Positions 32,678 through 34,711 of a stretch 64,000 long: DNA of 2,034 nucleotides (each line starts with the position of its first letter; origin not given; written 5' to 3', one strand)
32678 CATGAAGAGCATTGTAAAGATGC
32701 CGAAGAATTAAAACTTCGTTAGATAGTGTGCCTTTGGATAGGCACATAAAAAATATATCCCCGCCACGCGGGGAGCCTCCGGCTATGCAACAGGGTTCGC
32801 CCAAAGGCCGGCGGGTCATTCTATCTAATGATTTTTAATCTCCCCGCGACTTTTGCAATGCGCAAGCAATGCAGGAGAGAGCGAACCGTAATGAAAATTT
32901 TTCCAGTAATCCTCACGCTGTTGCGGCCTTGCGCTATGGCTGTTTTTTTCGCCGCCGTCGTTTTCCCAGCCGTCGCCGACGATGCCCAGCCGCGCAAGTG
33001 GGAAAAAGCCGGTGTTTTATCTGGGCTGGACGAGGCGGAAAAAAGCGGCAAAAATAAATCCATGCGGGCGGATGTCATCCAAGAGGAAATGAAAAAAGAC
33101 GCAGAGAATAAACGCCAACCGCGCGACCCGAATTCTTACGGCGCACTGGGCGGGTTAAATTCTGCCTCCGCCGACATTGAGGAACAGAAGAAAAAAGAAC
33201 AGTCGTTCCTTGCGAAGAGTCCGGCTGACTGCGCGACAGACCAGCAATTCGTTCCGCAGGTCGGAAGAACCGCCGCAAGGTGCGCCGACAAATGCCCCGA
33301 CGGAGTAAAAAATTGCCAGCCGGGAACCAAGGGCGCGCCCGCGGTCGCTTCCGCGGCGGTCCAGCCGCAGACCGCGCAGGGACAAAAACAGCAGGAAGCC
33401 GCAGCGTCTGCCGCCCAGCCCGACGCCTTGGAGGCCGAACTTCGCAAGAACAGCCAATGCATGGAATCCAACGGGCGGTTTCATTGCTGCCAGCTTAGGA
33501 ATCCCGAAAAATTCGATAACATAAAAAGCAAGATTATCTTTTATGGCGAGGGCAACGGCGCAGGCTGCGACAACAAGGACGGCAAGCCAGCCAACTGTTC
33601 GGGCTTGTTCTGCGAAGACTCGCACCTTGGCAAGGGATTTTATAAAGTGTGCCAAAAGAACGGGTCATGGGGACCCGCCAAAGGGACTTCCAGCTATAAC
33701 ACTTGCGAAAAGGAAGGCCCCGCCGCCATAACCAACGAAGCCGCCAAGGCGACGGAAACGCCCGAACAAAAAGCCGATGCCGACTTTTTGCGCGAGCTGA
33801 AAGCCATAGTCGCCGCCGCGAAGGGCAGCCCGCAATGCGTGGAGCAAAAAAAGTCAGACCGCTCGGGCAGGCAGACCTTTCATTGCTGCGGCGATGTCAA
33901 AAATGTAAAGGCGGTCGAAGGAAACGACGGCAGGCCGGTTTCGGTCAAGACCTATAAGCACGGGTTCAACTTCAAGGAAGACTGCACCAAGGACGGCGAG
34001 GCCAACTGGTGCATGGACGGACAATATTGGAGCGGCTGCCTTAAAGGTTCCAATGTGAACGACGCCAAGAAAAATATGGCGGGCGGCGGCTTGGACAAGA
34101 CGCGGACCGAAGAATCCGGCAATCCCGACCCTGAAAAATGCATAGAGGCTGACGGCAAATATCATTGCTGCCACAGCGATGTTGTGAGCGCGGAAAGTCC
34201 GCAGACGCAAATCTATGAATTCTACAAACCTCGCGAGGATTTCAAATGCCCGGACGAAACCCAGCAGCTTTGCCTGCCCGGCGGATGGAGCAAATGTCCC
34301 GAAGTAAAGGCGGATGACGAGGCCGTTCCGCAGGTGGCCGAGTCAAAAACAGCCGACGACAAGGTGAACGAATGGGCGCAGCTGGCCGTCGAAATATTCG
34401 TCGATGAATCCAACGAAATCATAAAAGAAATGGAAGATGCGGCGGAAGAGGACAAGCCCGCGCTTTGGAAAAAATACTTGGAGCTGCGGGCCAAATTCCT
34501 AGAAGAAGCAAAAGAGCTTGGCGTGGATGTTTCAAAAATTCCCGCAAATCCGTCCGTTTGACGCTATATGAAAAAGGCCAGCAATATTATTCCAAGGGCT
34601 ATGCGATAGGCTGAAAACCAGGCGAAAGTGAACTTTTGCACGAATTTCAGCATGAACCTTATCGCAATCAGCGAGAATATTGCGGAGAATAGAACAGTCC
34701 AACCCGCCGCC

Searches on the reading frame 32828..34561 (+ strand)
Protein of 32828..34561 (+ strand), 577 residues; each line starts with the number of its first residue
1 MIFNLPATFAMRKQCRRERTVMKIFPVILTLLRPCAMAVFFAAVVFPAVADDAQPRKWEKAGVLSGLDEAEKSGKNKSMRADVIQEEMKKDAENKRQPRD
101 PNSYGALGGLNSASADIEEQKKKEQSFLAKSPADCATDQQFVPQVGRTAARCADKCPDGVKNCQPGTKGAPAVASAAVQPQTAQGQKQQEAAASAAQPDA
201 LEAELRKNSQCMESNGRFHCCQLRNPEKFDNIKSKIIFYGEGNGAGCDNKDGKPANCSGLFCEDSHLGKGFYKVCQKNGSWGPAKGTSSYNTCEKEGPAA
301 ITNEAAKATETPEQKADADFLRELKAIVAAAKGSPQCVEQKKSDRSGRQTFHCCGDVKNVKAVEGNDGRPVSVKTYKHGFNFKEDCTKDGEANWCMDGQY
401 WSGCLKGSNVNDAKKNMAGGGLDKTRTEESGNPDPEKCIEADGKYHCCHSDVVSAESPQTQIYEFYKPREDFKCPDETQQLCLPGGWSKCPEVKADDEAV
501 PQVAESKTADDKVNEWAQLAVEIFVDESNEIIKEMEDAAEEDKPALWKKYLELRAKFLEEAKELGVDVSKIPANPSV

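Call 60: search_protein_families(library=pfam, proteins=[window:32828-34561:+], max_evalue=0.001)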
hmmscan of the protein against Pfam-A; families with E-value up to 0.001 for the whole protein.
window:32828-34561:+ (577 aa): 1 family
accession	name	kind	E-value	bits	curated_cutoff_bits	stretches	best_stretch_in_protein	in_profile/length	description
PF00335.26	Tetraspanin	-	0.00021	21.5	32.1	0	14-246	68-153/225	Tetraspanin family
